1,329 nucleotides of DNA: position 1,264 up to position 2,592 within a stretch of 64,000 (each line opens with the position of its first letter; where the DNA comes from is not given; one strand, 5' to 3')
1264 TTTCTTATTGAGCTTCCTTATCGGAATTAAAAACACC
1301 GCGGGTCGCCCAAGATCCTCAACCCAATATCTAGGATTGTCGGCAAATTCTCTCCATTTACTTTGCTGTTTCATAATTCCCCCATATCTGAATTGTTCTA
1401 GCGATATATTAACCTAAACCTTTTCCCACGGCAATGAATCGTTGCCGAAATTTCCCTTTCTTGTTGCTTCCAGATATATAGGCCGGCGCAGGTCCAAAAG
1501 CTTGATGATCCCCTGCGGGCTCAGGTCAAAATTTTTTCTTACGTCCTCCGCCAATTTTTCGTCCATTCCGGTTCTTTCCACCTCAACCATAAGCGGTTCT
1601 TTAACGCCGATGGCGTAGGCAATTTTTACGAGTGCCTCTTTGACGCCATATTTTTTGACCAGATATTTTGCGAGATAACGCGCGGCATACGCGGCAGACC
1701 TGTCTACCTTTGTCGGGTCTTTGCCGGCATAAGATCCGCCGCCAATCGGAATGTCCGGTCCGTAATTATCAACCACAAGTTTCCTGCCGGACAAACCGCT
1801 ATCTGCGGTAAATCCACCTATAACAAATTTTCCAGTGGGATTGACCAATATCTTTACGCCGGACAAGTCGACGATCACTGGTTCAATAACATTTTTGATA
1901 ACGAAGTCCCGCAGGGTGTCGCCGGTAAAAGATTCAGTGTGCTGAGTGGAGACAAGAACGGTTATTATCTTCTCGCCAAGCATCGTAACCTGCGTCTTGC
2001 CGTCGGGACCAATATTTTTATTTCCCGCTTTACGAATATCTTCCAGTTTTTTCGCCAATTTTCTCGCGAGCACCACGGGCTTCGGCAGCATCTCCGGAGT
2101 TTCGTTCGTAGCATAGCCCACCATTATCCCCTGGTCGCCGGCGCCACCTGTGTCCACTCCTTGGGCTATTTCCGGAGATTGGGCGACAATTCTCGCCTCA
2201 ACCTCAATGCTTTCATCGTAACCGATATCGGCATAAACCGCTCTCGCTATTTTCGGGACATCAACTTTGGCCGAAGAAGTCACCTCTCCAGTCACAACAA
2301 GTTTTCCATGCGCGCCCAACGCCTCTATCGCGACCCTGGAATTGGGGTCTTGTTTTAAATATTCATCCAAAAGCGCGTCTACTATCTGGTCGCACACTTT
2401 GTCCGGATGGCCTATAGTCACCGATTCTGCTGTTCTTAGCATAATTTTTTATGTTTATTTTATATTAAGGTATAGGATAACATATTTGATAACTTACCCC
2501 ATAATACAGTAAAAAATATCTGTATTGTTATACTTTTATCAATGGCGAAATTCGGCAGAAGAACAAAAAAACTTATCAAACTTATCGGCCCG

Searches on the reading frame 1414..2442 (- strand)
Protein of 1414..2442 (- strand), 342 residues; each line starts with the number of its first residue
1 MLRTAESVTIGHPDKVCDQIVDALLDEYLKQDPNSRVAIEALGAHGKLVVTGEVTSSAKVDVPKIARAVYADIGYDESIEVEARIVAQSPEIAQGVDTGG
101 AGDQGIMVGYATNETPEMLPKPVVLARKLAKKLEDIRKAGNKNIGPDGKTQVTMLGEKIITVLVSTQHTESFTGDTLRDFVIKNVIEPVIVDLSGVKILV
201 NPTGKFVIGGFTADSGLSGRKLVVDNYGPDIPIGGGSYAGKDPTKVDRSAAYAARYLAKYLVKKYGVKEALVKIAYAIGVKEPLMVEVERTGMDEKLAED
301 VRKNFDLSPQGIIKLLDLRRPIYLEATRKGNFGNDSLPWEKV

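Call 57: find_encoding_contigs(protein=window:1414-2442:-, flank=10000, max_places=3)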
Protein window:1414-2442:- (342 aa): 5 contigs read that carry it; 2 places shown.
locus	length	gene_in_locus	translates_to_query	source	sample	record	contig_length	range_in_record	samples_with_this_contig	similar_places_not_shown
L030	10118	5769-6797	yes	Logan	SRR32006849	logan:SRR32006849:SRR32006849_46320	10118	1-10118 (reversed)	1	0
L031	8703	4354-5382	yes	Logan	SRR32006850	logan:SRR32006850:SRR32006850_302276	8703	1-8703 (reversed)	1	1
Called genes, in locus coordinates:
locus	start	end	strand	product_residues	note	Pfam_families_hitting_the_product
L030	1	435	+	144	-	?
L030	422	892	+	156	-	PF07963:N_methyl (faint)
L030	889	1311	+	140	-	-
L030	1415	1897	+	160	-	PF07963:N_methyl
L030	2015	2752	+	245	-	-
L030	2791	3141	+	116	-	-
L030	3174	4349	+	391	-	PF19425:Csd3_N2, PF01551:Peptidase_M23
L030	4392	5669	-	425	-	PF01566:Nramp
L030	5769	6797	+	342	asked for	PF00438:S-AdoMet_synt_N, PF02772:S-AdoMet_synt_M, PF02773:S-AdoMet_synt_C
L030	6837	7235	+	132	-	-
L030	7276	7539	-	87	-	PF01541:GIY-YIG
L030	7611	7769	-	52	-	-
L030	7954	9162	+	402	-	PF02369:Big_1 (weak)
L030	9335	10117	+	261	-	?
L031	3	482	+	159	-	?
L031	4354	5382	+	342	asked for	PF00438:S-AdoMet_synt_N, PF02772:S-AdoMet_synt_M, PF02773:S-AdoMet_synt_C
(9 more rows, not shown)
